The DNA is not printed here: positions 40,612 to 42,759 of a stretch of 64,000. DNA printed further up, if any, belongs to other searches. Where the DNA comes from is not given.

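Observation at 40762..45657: Six-gene Hme/DsrMKJOP-like respiratory operon with three tandem multihaem cytochromes and a fused M-K subunit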

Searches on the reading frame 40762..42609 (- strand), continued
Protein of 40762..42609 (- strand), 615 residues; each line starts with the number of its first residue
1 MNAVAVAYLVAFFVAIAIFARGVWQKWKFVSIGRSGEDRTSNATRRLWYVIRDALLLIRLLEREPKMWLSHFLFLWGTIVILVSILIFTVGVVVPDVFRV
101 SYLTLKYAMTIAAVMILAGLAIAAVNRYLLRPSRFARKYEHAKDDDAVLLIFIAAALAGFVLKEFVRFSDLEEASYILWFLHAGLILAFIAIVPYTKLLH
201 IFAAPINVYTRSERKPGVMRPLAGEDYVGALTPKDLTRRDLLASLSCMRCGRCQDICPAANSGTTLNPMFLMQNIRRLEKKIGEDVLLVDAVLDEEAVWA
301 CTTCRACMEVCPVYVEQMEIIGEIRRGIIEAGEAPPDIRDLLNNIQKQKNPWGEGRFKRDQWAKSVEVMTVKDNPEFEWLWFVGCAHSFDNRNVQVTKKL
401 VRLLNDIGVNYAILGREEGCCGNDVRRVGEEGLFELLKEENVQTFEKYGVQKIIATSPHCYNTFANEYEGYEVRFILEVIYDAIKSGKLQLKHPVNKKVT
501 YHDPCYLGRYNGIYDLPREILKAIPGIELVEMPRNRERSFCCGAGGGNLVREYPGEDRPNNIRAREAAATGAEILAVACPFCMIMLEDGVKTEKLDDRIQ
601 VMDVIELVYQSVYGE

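Call 84: search_protein_families(library=pfam, proteins=[L014:530-1348:+, L014:1494-2402:+, L014:2386-2982:+, L014:2982-3878:+, L014:3888-6119:+, L014:6136-7422:+, L014:7406-7978:+, L014:10165-11211:-, L014:11385-12101:+, L014:12103-13050:+], max_evalue=0.001)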
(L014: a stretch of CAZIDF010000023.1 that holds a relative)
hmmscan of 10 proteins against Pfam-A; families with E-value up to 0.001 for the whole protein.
L014:530-1348:+ (272 aa): 0 families

L014:1494-2402:+ (302 aa): 2 families
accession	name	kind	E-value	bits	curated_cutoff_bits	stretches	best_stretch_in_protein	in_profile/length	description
PF14522.11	Cytochrome_C7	-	2.6e-09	37.2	24.8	1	145-216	8-67/67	Cytochrome c7 and related cytochrome c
PF14537.11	Cytochrom_c3_2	-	5.3e-09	36.9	25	1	65-157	2-78/79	Cytochrome c3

L014:2386-2982:+ (198 aa): 14 families
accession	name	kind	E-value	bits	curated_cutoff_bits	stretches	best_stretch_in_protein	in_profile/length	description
PF13247.11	Fer4_11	-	3.6e-25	88.5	26.2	1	57-151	4-100/100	4Fe-4S dicluster domain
PF12838.12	Fer4_7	-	7.7e-15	55.5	27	3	17-79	1-52/52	4Fe-4S dicluster domain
PF12837.12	Fer4_6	-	3.8e-14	52.3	25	1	87-109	1-23/24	4Fe-4S binding domain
PF00037.32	Fer4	-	9.9e-14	50.9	21.1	2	88-109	1-22/24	4Fe-4S binding domain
PF12797.12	Fer4_2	-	3e-13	49.2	24.5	2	10-29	2-21/22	4Fe-4S binding domain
PF13187.11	Fer4_9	-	8.7e-12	45.3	27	2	94-146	1-52/52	4Fe-4S dicluster domain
PF13237.11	Fer4_10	-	5.8e-11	42.6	25.5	2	88-142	2-53/53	4Fe-4S dicluster domain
PF13534.11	Fer4_17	-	4.4e-06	27.6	22.2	0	94-122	1-29/61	4Fe-4S dicluster domain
PF13484.11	Fer4_16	-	2e-05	25.7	30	0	136-166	7-38/66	4Fe-4S double cluster binding domain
PF14697.11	Fer4_21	-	2.4e-05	24.8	35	0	63-107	8-53/59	4Fe-4S dicluster domain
PF25160.1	LdpA_Fe-S-bd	-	0.00012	22.2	27.6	1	65-109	4-42/49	LdpA Fe-S cluster-binding domain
PF12800.12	Fer4_4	-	0.00021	21.8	24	0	92-108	1-17/17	4Fe-4S binding domain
PF12798.12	Fer4_3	-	0.00026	22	27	0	95-108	1-14/15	4Fe-4S binding domain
PF13183.11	Fer4_8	-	0.00083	20.3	27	0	15-78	2-67/68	4Fe-4S dicluster domain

L014:2982-3878:+ (298 aa): 2 families
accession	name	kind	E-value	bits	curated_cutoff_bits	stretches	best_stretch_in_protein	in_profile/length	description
PF03916.19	NrfD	-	9.3e-47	160.6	25.8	1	14-293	10-309/313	Polysulphide reductase, NrfD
PF14589.11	NrfD_2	-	4.8e-09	36.8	27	1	15-293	5-273/281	Polysulfide reductase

L014:3888-6119:+ (743 aa): 3 families
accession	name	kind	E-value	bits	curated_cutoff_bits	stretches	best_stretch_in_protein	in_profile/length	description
PF00384.28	Molybdopterin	-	3.3e-33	115.6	24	1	106-459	1-317/353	Molybdopterin oxidoreductase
PF04879.21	Molybdop_Fe4S4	-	2.2e-13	50.4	22.7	1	52-102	4-54/55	Molybdopterin oxidoreductase Fe4S4 domain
PF01568.27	Molydop_binding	-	3.9e-12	46.6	26.8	1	613-733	12-108/110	Molydopterin dinucleotide binding domain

L014:6136-7422:+ (428 aa): 0 families

L014:7406-7978:+ (190 aa): 5 families
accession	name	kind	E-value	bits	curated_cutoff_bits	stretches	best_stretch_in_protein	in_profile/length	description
PF14522.11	Cytochrome_C7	-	2.5e-10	40.5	24.8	1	119-178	2-67/67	Cytochrome c7 and related cytochrome c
PF14537.11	Cytochrom_c3_2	-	1.9e-09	38.3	25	1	68-160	2-78/79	Cytochrome c3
PF09699.15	Paired_CXXCH_1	-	6e-07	29.5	20.6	0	128-160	6-36/41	Doubled CXXCH motif (Paired_CXXCH_1)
PF03264.19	Cytochrom_NNT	-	1.8e-05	25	24.1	1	94-144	123-172/174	NapC/NirT cytochrome c family, N-terminal region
PF13435.11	Cytochrome_C554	-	0.00028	22.2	20.8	1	50-136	1-83/84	Cytochrome c554 and c-prime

L014:10165-11211:- (348 aa): 3 families
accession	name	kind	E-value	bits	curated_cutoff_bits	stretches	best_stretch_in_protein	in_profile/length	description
PF01212.27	Beta_elim_lyase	-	7.1e-105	350.9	27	1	10-290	1-283/288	Beta-eliminating lyase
PF00155.27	Aminotran_1_2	-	8.1e-07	29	19.7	1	16-341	16-359/361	Aminotransferase class I and II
PF01041.23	DegT_DnrJ_EryC1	-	1.1e-06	28.5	19.8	1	25-185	8-155/360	DegT/DnrJ/EryC1/StrS aminotransferase family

L014:11385-12101:+ (238 aa): 1 family
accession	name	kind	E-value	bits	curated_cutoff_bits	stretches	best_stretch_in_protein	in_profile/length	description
PF03793.24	PASTA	-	1.1e-35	121.9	23.2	3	177-238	3-64/64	PASTA domain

L014:12103-13050:+ (315 aa): 8 families
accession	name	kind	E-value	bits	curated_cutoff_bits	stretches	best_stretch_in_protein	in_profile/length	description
PF01370.27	Epimerase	-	1.3e-59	201.9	20.9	1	3-241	1-240/240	NAD dependent epimerase/dehydratase family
PF16363.11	GDP_Man_Dehyd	-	9.7e-58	196.6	27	1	4-302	1-330/332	GDP-mannose 4,6 dehydratase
PF01073.25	3Beta_HSD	-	1.1e-18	67.8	22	1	4-224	1-224/280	3-beta hydroxysteroid dehydrogenase/isomerase family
PF07993.18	NAD_binding_4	-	3.1e-14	53.2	20.1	1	66-223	81-256/258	Male sterility protein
PF02719.21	Polysacc_synt_2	-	4.1e-14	52.9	20.2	1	3-264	1-252/293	Polysaccharide biosynthesis protein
PF04321.23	RmlD_sub_bind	-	4.5e-11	42.8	27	1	1-224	1-192/287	RmlD substrate binding domain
PF13460.12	NAD_binding_10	-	8.7e-08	32.7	27.2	1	7-159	1-130/184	NAD(P)H-binding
PF05368.20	NmrA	-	4.2e-05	23.7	27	1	2-125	4-107/298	NmrA-like family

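Call 87: search_protein_families(library=pfam, proteins=[L078:744-2882:+, L078:5368-6483:+, L078:6492-7127:+, L078:7115-8014:+, L078:8040-10340:+, L078:10373-10999:+, L078:11093-12286:+, L008:9926-10828:+, L013:9995-10972:+], max_evalue=0.001)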
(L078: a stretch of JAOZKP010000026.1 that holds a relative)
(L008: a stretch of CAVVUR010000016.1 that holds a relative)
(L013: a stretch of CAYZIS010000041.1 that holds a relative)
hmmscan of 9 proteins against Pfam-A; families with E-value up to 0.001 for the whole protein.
L078:744-2882:+ (712 aa): 3 families
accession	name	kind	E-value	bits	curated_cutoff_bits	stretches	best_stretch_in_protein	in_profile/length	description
PF00015.26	MCPsignal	-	1.8e-30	106.5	34.6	1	345-519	4-168/172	Methyl-accepting chemotaxis protein (MCP) signalling domain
PF01814.28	Hemerythrin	-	8e-16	59.1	25.3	1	590-705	2-126/127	Hemerythrin HHE cation binding domain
PF13682.11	CZB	-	5.7e-09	36.6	29.4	1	58-129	1-62/64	Chemoreceptor zinc-binding domain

L078:5368-6483:+ (371 aa): 6 families
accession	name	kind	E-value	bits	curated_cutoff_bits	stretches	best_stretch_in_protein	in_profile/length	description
PF14537.11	Cytochrom_c3_2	-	6.5e-09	36.6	25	0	278-309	8-40/79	Cytochrome c3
PF14522.11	Cytochrome_C7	-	7.5e-08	32.5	24.8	0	213-284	16-67/67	Cytochrome c7 and related cytochrome c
PF22113.1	Mtrc-MtrF_II-IV_dom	-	2.8e-07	30.7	30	0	212-267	8-59/176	Outer membrane cytochrome MtrC/MtrF-like, domains II/IV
PF02085.21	Cytochrom_CIII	-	0.00022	21.9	22.9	0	212-302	32-101/101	Class III cytochrome C family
PF22678.1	Cytochrom_c_NrfB-like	-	0.00054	20.8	27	0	241-312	1-75/89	Cytochrome c-type protein NrfB-like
PF03264.19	Cytochrom_NNT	-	0.0007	19.8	24.1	0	228-287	113-168/174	NapC/NirT cytochrome c family, N-terminal region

L078:6492-7127:+ (211 aa): 12 families
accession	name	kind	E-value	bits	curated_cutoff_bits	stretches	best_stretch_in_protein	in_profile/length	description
PF13247.11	Fer4_11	-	8.3e-28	97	26.2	1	66-159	4-99/100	4Fe-4S dicluster domain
PF00037.32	Fer4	-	4.9e-12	45.6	21.1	2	98-118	2-22/24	4Fe-4S binding domain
PF12837.12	Fer4_6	-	5.5e-12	45.4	25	2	99-118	4-23/24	4Fe-4S binding domain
PF12838.12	Fer4_7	-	5.8e-12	46.3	27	2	72-118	2-52/52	4Fe-4S dicluster domain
PF12797.12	Fer4_2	-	1.8e-11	43.6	24.5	2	18-38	1-21/22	4Fe-4S binding domain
PF13187.11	Fer4_9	-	2.2e-11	44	27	2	26-88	1-51/52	4Fe-4S dicluster domain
PF13237.11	Fer4_10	-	7.1e-11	42.3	25.5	1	97-151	2-53/53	4Fe-4S dicluster domain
PF12800.12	Fer4_4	-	7.4e-06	26.3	24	0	25-39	2-16/17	4Fe-4S binding domain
PF12798.12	Fer4_3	-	7.6e-06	26.8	27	0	72-88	1-15/15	4Fe-4S binding domain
PF13534.11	Fer4_17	-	7.3e-05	23.7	22.2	0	24-40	43-59/61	4Fe-4S dicluster domain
PF25160.1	LdpA_Fe-S-bd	-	0.00015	21.9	27.6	0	74-117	4-41/49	LdpA Fe-S cluster-binding domain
PF13484.11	Fer4_16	-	0.00026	22.2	30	0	104-118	2-16/66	4Fe-4S double cluster binding domain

L078:7115-8014:+ (299 aa): 1 family
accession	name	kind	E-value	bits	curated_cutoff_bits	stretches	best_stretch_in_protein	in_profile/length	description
PF03916.19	NrfD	-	2.3e-33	116.6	25.8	1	15-295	12-310/313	Polysulphide reductase, NrfD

L078:8040-10340:+ (766 aa): 3 families
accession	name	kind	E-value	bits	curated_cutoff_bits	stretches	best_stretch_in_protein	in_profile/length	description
PF01568.27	Molydop_binding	-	1.3e-15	57.8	26.8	1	608-682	10-82/110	Molydopterin dinucleotide binding domain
PF00384.28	Molybdopterin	-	2e-14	53.9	24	1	104-462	1-316/353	Molybdopterin oxidoreductase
PF04879.21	Molybdop_Fe4S4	-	3.5e-12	46.6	22.7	1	51-100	5-54/55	Molybdopterin oxidoreductase Fe4S4 domain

L078:10373-10999:+ (208 aa): 3 families
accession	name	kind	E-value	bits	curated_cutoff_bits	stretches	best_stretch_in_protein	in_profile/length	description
PF22113.1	Mtrc-MtrF_II-IV_dom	-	4.6e-07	30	30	1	42-193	6-165/176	Outer membrane cytochrome MtrC/MtrF-like, domains II/IV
PF14522.11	Cytochrome_C7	-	1.7e-05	25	24.8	0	38-115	9-66/67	Cytochrome c7 and related cytochrome c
PF14537.11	Cytochrom_c3_2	-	0.00096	20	25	0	102-158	20-68/79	Cytochrome c3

L078:11093-12286:+ (397 aa): 1 family
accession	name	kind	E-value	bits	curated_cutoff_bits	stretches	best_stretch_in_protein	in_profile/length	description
PF02515.22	CoA_transf_3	-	4.5e-102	342.3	23.3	1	11-374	1-366/366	CoA-transferase family III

L008:9926-10828:+ (300 aa): 4 families
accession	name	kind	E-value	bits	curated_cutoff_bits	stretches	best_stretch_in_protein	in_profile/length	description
PF14537.11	Cytochrom_c3_2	-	5.7e-11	43.2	25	1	85-175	4-79/79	Cytochrome c3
PF14522.11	Cytochrome_C7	-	3.8e-10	39.9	24.8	3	78-147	4-67/67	Cytochrome c7 and related cytochrome c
PF09699.15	Paired_CXXCH_1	-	1.2e-09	38.1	20.6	1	140-177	7-39/41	Doubled CXXCH motif (Paired_CXXCH_1)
PF22113.1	Mtrc-MtrF_II-IV_dom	-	1.1e-06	28.7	30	0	108-215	80-165/176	Outer membrane cytochrome MtrC/MtrF-like, domains II/IV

L013:9995-10972:+ (325 aa): 7 families
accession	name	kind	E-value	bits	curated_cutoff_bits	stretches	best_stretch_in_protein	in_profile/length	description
PF14537.11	Cytochrom_c3_2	-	4.4e-10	40.3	25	0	88-202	5-79/79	Cytochrome c3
PF14522.11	Cytochrome_C7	-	2.3e-09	37.4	24.8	0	165-239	12-66/67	Cytochrome c7 and related cytochrome c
PF22113.1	Mtrc-MtrF_II-IV_dom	-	2.2e-07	31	30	1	91-262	8-166/176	Outer membrane cytochrome MtrC/MtrF-like, domains II/IV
PF09699.15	Paired_CXXCH_1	-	2.6e-07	30.6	20.6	0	168-204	8-39/41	Doubled CXXCH motif (Paired_CXXCH_1)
PF02085.21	Cytochrom_CIII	-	6.6e-06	26.8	22.9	0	166-259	30-101/101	Class III cytochrome C family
PF22678.1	Cytochrom_c_NrfB-like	-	0.00039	21.3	27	0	114-202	1-66/89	Cytochrome c-type protein NrfB-like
PF07627.16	PSCyt3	-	0.00046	20.9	27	0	249-276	65-91/98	Protein of unknown function (DUF1588)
